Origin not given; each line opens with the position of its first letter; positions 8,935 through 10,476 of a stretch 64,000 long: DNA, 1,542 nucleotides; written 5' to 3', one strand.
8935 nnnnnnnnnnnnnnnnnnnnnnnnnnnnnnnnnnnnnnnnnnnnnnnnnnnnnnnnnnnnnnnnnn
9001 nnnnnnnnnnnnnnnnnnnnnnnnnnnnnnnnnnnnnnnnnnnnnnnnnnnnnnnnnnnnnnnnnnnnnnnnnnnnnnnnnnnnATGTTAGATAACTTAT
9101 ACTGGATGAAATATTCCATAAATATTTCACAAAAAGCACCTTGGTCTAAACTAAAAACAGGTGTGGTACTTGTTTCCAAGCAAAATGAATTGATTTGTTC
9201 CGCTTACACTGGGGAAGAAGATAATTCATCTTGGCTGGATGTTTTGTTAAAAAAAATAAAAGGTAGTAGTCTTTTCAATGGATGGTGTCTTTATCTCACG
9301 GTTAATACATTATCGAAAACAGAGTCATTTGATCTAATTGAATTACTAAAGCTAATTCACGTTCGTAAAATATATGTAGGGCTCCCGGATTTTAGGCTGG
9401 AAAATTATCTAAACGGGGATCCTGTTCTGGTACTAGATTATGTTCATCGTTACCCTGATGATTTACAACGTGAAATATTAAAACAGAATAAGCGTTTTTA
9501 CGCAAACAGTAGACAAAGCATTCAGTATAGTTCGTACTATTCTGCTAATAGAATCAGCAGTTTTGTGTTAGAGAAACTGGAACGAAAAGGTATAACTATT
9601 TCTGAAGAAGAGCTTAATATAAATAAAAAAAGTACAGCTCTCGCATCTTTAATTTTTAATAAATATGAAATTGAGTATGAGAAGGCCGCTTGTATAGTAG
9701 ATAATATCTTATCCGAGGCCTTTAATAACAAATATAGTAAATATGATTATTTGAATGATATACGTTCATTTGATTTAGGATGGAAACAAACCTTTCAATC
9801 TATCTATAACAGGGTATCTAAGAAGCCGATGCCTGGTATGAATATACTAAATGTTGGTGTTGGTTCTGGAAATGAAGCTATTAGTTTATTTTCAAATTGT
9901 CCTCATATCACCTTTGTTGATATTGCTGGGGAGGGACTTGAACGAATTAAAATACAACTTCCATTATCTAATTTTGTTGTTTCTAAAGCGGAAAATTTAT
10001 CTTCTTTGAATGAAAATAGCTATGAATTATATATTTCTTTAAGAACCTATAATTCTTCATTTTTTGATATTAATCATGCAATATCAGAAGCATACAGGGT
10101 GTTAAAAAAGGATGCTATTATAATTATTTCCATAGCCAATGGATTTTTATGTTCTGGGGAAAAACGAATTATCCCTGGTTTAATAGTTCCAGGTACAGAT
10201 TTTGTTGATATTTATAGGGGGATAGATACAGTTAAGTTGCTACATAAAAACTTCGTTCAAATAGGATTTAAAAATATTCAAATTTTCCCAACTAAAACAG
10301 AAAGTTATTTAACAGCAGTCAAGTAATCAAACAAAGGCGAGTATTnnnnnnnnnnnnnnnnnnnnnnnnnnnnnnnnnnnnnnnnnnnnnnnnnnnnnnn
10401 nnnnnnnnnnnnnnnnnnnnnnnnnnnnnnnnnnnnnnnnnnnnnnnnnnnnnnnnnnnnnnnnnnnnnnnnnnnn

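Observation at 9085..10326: Inactive-looking deaminase fold fused to a SAM methyltransferase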

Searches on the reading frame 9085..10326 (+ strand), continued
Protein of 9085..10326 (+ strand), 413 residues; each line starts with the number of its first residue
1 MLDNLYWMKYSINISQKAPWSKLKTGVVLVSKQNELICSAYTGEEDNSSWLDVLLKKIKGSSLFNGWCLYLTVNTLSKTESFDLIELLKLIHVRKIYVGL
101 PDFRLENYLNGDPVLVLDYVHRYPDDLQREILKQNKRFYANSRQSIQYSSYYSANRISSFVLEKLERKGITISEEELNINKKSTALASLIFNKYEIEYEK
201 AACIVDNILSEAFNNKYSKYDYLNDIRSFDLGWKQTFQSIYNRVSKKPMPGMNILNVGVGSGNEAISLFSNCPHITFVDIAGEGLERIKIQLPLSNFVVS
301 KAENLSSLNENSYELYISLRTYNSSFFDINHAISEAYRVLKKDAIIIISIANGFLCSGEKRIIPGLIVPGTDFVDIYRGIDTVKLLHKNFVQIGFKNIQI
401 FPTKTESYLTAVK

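Call 69: find_encoding_contigs(protein=P0070, flank=9000, max_places=2)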
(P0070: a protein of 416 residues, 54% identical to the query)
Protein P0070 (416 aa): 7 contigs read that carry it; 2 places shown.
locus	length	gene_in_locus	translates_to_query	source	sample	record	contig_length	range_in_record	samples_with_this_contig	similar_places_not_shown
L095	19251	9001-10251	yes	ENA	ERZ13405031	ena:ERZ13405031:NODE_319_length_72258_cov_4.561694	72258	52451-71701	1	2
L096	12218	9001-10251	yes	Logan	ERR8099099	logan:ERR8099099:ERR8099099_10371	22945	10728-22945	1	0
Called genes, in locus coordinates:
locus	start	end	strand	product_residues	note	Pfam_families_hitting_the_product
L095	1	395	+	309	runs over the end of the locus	PF00291:PALP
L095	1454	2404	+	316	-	PF02423:OCD_Mu_crystall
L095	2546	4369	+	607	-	PF00005:ABC_tran, PF13304:AAA_21 (faint)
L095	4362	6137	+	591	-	PF00005:ABC_tran, PF02463:SMC_N, PF13304:AAA_21 (faint)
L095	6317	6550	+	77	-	-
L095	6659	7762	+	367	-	-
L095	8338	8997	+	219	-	PF00730:HhH-GPD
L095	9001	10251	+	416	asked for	PF08241:Methyltransf_11, PF13649:Methyltransf_25 (weak)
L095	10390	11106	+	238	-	PF03167:UDG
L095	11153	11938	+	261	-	-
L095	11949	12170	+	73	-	-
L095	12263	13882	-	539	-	PF13007:LZ_Tnp_IS66, PF03050:DDE_Tnp_IS66, PF13817:DDE_Tnp_IS66_C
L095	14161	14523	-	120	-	PF05717:TnpB_IS66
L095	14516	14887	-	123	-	-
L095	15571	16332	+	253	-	-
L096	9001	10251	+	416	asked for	PF08241:Methyltransf_11, PF13649:Methyltransf_25 (weak)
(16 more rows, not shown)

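Call 95: search_protein_families(library=pfam, alignment_id=A6, max_evalue=0.00001)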
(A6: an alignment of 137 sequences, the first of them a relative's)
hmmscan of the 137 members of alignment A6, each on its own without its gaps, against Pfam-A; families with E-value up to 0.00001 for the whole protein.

A. member 1, L041:85-1593:+ (503 aa): 2 families
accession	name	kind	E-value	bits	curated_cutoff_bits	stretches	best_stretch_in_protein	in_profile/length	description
PF00501.34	AMP-binding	-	1.3e-75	255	29.9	1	23-370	8-384/384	AMP-binding enzyme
PF13193.12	AMP-binding_C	-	1.7e-14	54.9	24.5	1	420-495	1-76/76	AMP-binding enzyme C-terminal domain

B. families by the number of members that match (of 137 scanned): 179 families (the first 25 are shown)
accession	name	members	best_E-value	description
PF01381.28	HTH_3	5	4.2e-13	Helix-turn-helix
PF12844.13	HTH_19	5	3e-10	Helix-turn-helix domain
PF13560.12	HTH_31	5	6.2e-09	Helix-turn-helix domain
PF00072.30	Response_reg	3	8.3e-28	Response regulator receiver domain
PF02518.31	HATPase_c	3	3.4e-24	Histidine kinase-, DNA gyrase B-, and HSP90-like ATPase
PF14501.12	HATPase_c_5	3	8.9e-22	GHKL domain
PF04397.21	LytTR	3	1e-14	LytTr DNA-binding domain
PF00905.27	Transpeptidase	2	2.4e-48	Penicillin binding protein transpeptidase domain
PF01555.25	N6_N4_Mtase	2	1.8e-45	DNA methylase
PF04647.20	AgrB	2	1.4e-39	Accessory gene regulator B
PF00587.30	tRNA-synt_2b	2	1.3e-30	tRNA synthetase class II core domain (G, H, P, S and T)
PF07690.21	MFS_1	2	2.2e-26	Major Facilitator Superfamily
PF01548.23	DEDD_Tnp_IS110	2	1.1e-20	Transposase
PF01926.29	MMR_HSR1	2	1.1e-19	50S ribosome-binding GTPase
PF00293.34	NUDIX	2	2.1e-19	NUDIX domain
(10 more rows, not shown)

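Call 96: search_protein_families(library=padloc, alignment_id=A6, max_evalue=1e-10)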
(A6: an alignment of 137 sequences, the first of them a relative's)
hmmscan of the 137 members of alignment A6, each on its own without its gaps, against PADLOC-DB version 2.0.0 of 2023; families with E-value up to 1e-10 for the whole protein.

A. member 1, L041:85-1593:+ (503 aa): 0 families

B. families by the number of members that match (of 137 scanned): 90 families (the first 25 are shown)
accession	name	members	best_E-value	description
PDLC04134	mad2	2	3.9e-22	mads_2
PDLC04899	PDC-S07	2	1e-13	-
PDLC02926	HTH_VI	2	1.2e-13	-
PDLC04851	PDC-S05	1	8.3e-150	-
PDLC04868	PDC-S05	1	2.2e-141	-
PDLC04871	PDC-S05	1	1.1e-135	-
PDLC04853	PDC-S05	1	2e-132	-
PDLC04852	PDC-S05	1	8.3e-121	-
PDLC04102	HerA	1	7.2e-113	-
PDLC04843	PDC-S05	1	2e-110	-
PDLC04864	PDC-S05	1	1.7e-101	-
PDLC04870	PDC-S05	1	2.8e-90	-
PDLC03636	MTase_III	1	1.9e-74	Type III methyltransferase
PDLC04105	HerA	1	5.7e-72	-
PDLC04876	PDC-S05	1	2.3e-69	-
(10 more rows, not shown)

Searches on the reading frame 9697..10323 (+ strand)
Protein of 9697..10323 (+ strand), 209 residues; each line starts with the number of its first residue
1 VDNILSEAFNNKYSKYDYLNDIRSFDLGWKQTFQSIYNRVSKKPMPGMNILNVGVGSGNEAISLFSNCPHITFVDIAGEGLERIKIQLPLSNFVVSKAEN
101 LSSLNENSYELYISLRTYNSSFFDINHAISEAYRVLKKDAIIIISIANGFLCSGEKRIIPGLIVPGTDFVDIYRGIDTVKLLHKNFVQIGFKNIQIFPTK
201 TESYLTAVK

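Call 72: search_solved_structures(query=A4, max_evalue=0.001, show_alignments=2)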
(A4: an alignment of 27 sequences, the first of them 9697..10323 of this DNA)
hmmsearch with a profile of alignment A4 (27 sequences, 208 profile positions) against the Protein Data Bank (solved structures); distinct sequences matched with E-value up to 0.001: 6.
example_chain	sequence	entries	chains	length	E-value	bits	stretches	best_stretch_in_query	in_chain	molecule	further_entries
4obw_A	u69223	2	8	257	1.4e-06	31.4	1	4-141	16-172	2-methoxy-6-polyprenyl-1,4-benzoquinol methylase, mitochondrial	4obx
1xxl_A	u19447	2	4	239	0.00014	24.9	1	47-143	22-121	YcgJ protein | ycgJ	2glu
5jgj_A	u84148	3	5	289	0.00016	24.7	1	14-202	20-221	UbiE/COQ5 family methyltransferase, putative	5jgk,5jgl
5egp_A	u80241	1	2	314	0.00028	23.9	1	14-202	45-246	UbiE/COQ5 family methyltransferase, putative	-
3i9f_A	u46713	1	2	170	0.00034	23.6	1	49-144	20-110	Putative type 11 methyltransferase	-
2avn_A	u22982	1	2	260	0.00042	23.3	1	33-154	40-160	ubiquinone/menaquinone biosynthesis methyltransferase-related protein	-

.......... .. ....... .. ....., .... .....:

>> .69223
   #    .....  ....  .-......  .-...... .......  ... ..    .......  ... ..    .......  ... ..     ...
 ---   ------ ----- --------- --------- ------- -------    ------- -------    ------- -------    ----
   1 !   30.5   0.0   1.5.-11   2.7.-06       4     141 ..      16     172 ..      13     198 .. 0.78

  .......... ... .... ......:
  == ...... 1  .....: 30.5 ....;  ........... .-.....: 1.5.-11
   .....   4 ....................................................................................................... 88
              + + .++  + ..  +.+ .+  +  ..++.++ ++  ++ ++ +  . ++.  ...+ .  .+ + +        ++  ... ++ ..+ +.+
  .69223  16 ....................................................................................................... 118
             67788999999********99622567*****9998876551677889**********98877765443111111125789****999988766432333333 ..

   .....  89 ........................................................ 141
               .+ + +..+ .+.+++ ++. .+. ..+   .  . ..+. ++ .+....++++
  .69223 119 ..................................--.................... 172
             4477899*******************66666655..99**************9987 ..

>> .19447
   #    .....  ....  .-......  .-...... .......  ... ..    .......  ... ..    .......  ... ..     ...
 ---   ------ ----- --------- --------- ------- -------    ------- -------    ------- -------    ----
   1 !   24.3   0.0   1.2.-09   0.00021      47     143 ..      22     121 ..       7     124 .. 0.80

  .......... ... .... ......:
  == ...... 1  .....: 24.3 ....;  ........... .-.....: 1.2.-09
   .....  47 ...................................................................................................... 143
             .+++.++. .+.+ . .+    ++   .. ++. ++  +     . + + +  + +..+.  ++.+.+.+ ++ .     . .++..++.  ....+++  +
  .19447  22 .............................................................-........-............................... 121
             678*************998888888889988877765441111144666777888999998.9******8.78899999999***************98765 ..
